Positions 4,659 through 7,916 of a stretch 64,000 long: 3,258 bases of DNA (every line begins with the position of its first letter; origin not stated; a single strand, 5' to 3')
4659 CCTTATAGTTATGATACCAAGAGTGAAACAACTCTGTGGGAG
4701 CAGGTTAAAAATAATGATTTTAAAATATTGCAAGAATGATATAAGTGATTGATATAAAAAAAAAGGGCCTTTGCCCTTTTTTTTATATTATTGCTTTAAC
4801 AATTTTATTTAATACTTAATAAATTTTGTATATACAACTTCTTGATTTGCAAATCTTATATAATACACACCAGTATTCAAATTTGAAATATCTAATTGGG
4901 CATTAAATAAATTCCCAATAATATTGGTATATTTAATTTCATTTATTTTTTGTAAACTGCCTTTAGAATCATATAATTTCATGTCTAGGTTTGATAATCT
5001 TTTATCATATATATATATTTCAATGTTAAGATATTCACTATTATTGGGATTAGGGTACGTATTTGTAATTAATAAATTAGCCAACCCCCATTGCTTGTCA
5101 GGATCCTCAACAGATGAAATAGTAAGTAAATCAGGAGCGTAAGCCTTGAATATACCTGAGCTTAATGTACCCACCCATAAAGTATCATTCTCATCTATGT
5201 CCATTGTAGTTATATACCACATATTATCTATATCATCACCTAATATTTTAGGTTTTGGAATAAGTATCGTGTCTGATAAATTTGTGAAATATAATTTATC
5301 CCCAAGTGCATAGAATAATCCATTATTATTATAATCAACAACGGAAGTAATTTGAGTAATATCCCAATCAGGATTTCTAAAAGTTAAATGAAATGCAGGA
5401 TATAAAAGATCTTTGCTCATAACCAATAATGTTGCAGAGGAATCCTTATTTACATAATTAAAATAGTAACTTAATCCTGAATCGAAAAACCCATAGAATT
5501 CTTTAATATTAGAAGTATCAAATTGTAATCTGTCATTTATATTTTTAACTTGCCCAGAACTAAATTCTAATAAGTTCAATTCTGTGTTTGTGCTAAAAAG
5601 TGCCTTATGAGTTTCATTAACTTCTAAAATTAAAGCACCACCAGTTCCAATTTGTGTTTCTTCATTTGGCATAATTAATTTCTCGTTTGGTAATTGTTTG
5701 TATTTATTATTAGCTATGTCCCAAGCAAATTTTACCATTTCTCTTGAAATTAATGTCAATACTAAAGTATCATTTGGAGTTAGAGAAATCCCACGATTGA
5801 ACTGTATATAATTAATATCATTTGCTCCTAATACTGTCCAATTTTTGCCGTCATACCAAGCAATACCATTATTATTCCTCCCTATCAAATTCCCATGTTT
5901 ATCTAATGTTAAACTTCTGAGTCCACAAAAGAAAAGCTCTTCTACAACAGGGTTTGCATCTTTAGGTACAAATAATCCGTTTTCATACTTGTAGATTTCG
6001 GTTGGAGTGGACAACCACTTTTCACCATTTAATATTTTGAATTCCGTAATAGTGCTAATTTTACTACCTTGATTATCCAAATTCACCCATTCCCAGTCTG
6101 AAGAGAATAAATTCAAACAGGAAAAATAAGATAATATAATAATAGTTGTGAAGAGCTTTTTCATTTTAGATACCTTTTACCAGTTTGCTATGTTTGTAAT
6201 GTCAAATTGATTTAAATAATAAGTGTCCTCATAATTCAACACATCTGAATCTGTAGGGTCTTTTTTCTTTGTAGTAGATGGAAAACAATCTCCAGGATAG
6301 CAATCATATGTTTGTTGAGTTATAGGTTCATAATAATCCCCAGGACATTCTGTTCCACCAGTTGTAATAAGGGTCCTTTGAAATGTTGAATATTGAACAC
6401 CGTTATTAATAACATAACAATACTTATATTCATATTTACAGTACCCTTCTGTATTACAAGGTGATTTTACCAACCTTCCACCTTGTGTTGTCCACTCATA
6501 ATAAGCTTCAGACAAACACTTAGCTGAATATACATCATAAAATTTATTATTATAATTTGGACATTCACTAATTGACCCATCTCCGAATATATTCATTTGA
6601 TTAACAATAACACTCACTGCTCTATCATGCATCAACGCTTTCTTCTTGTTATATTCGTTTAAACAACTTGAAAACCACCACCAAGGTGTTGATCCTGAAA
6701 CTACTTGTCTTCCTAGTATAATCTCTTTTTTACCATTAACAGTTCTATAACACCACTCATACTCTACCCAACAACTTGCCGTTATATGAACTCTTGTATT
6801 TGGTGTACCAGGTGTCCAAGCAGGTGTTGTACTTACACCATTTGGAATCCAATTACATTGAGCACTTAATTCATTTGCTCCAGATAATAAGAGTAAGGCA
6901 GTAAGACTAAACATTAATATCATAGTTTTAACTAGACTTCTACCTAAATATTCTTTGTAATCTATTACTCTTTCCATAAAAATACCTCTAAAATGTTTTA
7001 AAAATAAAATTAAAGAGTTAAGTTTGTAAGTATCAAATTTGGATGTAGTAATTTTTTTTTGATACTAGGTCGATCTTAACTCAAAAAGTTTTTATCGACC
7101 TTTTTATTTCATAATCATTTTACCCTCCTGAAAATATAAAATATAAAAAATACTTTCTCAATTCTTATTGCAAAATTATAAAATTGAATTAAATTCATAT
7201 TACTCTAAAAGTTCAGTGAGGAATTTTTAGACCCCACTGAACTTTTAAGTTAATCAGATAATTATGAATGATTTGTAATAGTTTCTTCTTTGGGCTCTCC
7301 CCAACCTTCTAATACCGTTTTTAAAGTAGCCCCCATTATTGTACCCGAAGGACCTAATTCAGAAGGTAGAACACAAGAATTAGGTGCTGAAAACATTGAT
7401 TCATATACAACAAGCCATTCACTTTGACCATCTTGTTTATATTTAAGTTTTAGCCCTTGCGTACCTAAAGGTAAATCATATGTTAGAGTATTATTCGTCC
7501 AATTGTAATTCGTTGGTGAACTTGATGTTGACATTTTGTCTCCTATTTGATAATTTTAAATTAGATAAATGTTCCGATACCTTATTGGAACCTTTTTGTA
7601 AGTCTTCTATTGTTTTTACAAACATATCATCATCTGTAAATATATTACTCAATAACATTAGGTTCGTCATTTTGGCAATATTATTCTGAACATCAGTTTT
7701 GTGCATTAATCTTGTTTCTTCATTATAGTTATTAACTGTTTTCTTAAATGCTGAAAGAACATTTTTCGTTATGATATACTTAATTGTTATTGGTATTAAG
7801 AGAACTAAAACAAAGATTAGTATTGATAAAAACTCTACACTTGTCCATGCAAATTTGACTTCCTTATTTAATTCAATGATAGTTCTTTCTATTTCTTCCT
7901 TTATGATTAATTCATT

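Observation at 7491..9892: Prophage-borne HTH regulator plus signal-peptide TPR membrane sensor operon, divergent from a small secreted Cys-rich peptide gene: candidate peptide/envelope-signal lysogeny control module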

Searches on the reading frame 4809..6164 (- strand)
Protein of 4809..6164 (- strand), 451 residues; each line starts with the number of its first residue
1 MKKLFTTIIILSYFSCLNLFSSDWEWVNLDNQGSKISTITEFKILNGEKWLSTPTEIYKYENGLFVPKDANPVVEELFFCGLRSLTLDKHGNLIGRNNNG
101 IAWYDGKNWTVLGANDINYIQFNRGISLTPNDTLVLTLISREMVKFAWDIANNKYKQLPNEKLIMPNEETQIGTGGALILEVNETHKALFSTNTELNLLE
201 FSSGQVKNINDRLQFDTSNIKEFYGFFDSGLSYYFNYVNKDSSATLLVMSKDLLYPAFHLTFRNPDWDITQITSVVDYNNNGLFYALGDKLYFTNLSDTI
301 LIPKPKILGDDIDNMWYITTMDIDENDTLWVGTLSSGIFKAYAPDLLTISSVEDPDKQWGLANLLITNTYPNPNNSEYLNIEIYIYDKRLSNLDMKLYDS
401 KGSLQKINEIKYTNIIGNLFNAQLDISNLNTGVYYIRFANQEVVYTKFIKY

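Call 6: search_protein_families(library=pfam, proteins=[window:4809-6164:-], max_evalue=0.1)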
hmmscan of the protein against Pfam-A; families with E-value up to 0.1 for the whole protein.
window:4809-6164:- (451 aa): 2 families
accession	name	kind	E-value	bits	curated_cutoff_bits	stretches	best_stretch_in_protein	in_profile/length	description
PF18962.6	Por_Secre_tail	-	2.3e-07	31.5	27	1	370-449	2-74/75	Secretion system C-terminal sorting domain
PF17131.11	LolA_like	-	0.012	15.7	30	1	369-432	91-156/184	Outer membrane lipoprotein-sorting protein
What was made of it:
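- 4809..6977 (-): Downstream same-strand cargo: a 266-aa Cys-rich secreted protein (6177-6977) and a 451-aa protein with a T9SS C-terminal sorting domain (4809-6164). Candidate regulon members. Pfam Por_Secre_tail at 2.3e-7 (call 6).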

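Call 7: search_protein_families(library=phrogs, proteins=[window:4809-6164:-], max_evalue=0.1)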
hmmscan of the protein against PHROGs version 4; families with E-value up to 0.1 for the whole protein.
window:4809-6164:- (451 aa): 0 families

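Call 22: search_protein_families(library=padloc, proteins=[window:4809-6164:-], max_evalue=0.01)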
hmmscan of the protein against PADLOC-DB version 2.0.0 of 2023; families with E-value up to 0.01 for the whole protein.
window:4809-6164:- (451 aa): 0 families

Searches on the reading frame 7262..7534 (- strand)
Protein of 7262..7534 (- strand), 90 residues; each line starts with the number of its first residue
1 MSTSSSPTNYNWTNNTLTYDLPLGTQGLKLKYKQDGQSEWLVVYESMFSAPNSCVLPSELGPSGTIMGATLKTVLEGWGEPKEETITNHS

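Call 8: search_protein_families(library=phrogs, proteins=[window:7262-7534:-], max_evalue=0.01)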
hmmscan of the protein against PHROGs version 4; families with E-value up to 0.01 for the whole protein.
window:7262-7534:- (90 aa): 0 families

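Call 9: search_protein_families(library=ncbifam, proteins=[window:7262-7534:-], max_evalue=0.1)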
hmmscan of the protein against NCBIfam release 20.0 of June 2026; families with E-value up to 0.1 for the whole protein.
window:7262-7534:- (90 aa): 0 families

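Call 22: search_protein_families(library=padloc, proteins=[window:7262-7534:-], max_evalue=0.01)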
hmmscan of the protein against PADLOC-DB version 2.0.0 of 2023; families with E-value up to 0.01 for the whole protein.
window:7262-7534:- (90 aa): 0 families

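Call 34: find_homologous_proteins(query=window:7262-7534:-)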
Query window:7262-7534:- (90 aa): 2 proteins with E <= 0.001 among 2 candidates.
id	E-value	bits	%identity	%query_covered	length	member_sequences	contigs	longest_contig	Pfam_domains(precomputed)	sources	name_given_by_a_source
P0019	3.2e-54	198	100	100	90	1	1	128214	-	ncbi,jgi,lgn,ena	ncbi:MAG: hypothetical protein WC121_06515 [Candidatus Kapaibacterium sp.]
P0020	1.3e-35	139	72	99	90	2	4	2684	-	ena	-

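Call 59: predict_structure(alignment_id=A6)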
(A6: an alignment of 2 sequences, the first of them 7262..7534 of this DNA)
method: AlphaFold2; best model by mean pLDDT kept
length: 90 residues; sequences in the alignment: 2
mean_pLDDT: 56.5   pTM: 0.40
mean pLDDT of the five models: 56.5, 55.5, 49.6, 44.4, 41.0
residues with pLDDT >= 90: 0; 70-90: 0; 50-70: 69; < 50: 21
segments of 3 or more residues with pLDDT < 50: 1-6, 66-69, 80-90
pLDDT, mean of each block of 10 residues (from residue 1): 47 66 62 66 60 60 52 52 43
secondary structure, 60 per line:
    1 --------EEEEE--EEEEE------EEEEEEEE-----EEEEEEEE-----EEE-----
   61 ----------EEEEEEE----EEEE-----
elements in order: E9-13 E16-20 E27-34 E40-47 E53-55 E71-77 E82-85
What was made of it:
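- On Fibronectin type III-like domain (orf90): The AF2 model has seven strands but pLDDT is only 56 (call 59).
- The orf90 fold rests on a low-confidence model (pLDDT 56, call 59).
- Tried and rejected: The 2-sequence model is low confidence (call 59).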

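Call 60: search_protein_representatives(protein=window:7262-7534:-)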
Query: 90 residues. Proteins with E-value up to 0.001 (for the whole library): 13; up to 1e-10: 5; up to 1e-30: 0. The best 13 are listed.
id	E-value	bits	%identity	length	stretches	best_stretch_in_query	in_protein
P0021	4.1e-20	87.8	49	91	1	1-89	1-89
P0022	2.5e-18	82.1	48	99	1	4-90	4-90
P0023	4.3e-17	78.1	43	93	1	4-89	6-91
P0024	5.3e-14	68.2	48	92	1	1-82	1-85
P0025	1.1e-12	64.0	41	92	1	6-89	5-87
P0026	1.0e-08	51.4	40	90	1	4-88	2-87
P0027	2.7e-07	46.8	35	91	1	8-85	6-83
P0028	2.9e-07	46.7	42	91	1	6-66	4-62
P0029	1.3e-06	44.6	29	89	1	4-86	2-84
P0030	3.9e-05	39.9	32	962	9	9-44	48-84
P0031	1.4e-04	38.1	35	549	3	5-45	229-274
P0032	2.5e-04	37.3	31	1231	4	8-60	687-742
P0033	3.7e-04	36.8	32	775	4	29-55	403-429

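Call 62: search_protein_families(library=pfam, proteins=[P0030, P0031, P0032, P0033], max_evalue=0.001)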
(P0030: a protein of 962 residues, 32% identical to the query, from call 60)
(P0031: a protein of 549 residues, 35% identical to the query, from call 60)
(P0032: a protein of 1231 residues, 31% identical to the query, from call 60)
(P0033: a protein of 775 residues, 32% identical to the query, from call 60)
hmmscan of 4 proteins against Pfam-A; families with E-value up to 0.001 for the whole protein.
P0030 (962 aa): 3 families
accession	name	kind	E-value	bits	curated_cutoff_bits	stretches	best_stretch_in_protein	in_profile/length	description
PF11133.13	Phage_head_fibr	-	3.6e-11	43.4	24.6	0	818-849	201-232/277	Head fiber protein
PF05034.18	MAAL_N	-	2.1e-06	28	27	0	779-828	36-85/159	Methylaspartate ammonia-lyase N-terminus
PF17164.10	DUF5122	-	0.00064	20.4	27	0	540-555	16-31/36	Domain of unknown function (DUF5122) beta-propeller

P0031 (549 aa): 4 families
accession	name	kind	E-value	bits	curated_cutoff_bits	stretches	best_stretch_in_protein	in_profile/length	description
PF01436.27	NHL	-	6.4e-20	70.6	20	2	81-107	1-27/28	NHL repeat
PF06739.17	SBBP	-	2.9e-14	53.1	20.5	1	427-445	13-30/38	Beta-propeller repeat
PF25021.1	TEN_NHL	-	7.2e-10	38.8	27.1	0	22-65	136-177/357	Teneurin NHL domain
PF25293.1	Beta-prop_EMC1_N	-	0.00034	20.8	34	0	325-384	130-189/219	EMC1 N-terminal beta-propeller domain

P0032 (1231 aa): 7 families
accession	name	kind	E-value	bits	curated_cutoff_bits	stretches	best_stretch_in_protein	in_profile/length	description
PF18911.6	PKD_4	-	5e-25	87.8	27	2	658-732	4-77/85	PKD domain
PF22352.2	K319L-like_PKD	-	3.3e-22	78.7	27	0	662-728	1-73/84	K319L-like, PKD domain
PF17957.7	Big_7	-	7.6e-22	78.2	24.1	1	137-185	11-58/70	Bacterial Ig domain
PF00801.26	PKD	-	1.5e-18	67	23.5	1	663-732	6-74/80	PKD domain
PF13385.13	Laminin_G_3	-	6.2e-14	52.8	27.6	1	1087-1225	8-145/151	Concanavalin A-like lectin/glucanases superfamily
PF06832.18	BiPBP_C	-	2e-08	34.5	26.8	0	669-722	30-79/90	Penicillin-Binding Protein C-terminus Family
PF00047.31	ig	-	6.4e-05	23.6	21.8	0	55-91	7-41/81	Immunoglobulin domain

P0033 (775 aa): 1 family
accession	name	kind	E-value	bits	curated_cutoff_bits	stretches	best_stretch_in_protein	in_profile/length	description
PF06739.17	SBBP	-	5e-53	177.2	20.5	4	111-135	10-34/38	Beta-propeller repeat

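Call 63: fold_search(model_id=the predicted structure, library=pdb)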
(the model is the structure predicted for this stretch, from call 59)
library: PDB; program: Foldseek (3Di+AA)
matches with E <= 10: 979; with E <= 0.001: 0
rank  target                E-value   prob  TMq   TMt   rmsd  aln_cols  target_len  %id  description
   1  2yrz_MODEL_1_A        4.2e-02  0.99  0.58  0.47   4.2        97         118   20  Solution structure of the fibronectin type III domain of human Integrin beta-4 (released 2008-04-08)
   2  5dc4_B                5.4e-02  0.99  0.57  0.56   3.7        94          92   17  CRYSTAL STRUCTURE OF MONOBODY AS25/ABL1 SH2 DOMAIN COMPLEX, CRYSTAL A (released 2016-03-02)
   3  4lpx                  5.7e-02  0.99  0.54  0.51   2.7        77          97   14  Crystal structure of TENCON variant D4 (released 2014-01-29)
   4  4lpt_B                6.1e-02  0.98  0.56  0.53   4.3       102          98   14  Crystal structure of monomeric TENCON variant P54CR4-31 (released 2014-01-29)
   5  7t87_C                6.5e-02  0.98  0.58  0.56   4.1        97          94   16  CRYSTAL STRUCTURE OF LEUKOCIDIN AB/CENTYRIN S17/FAB 214F COMPLEX (released 2023-01-11)
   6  5oc7_B                7.8e-02  0.90  0.50  0.50   4.5        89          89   19  Crystal structure of the pleckstrin-homology domain of Bcr-Abl in complex with monobody Mb(Bcr-PH_4). (released 2017-12-27)
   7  5dc9_B                8.8e-02  0.96  0.55  0.54   3.8        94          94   17  CRYSTAL STRUCTURE OF MONOBODY AS25/ABL1 SH2 DOMAIN COMPLEX, CRYSTAL B (released 2016-03-02)
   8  5l2h_A                9.3e-02  0.97  0.56  0.52   4.8        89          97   15  Crystal Structure of W26A mutant of anti-EGFR Centyrin P54AR4-83v2 (released 2016-11-02)
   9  6zz8_H                9.3e-02  0.96  0.55  0.54   4.0        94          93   17  MB_CRS6-15 bound to CrSAS-6_6HR (released 2021-07-07)
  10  5j7k_E                9.3e-02  0.87  0.46  0.53   4.3        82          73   13  Loop grafting onto a highly stable FN3 scaffold (released 2016-08-17)
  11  4lpt_D                9.9e-02  0.95  0.56  0.54   4.2       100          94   14  Crystal structure of monomeric TENCON variant P54CR4-31 (released 2014-01-29)
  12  8sso_B                1.1e-01  0.90  0.52  0.52   4.9        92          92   18  AurA bound to danusertib and inhibiting monobody Mb2 (released 2023-09-06)
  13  4lpv_A                1.1e-01  0.90  0.46  0.44   4.1        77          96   16  Crystal structure of TENCON variant P41BR3-42 (released 2014-01-29)
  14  2ekj_MODEL_1_A        1.1e-01  0.84  0.48  0.43   5.2        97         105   13  Solution structures of the fn3 domain of human collagen alpha-1(XX) chain (released 2007-09-25)
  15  3b83_A                1.1e-01  0.84  0.48  0.47   4.2        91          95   13  Computer-Based Redesign of a beta Sandwich Protein Suggests that Extensive Negative Design Is Not Required for De Novo (released 2008-11-04)
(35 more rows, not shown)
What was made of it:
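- On Fibronectin type III-like domain (orf90): All top Foldseek hits are Fn3 domains, TM 0.5-0.6, E about 0.05 (call 63).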

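Call 74: search_protein_families(library=pfam, proteins=[window:7262-7534:-], max_evalue=10)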
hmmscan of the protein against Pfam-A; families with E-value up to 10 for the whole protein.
window:7262-7534:- (90 aa): 0 families

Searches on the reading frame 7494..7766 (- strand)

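Call 74: search_protein_families(library=pfam, proteins=[window:7494-7766:-], max_evalue=10)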
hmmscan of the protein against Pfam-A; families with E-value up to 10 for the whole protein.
seq(91 aa): 1 family
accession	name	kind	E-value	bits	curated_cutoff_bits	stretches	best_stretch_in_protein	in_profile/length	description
PF16370.11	MetallophosC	-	0.22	12.1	29.7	1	49-86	124-163/168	C terminal of Calcineurin-like phosphoesterase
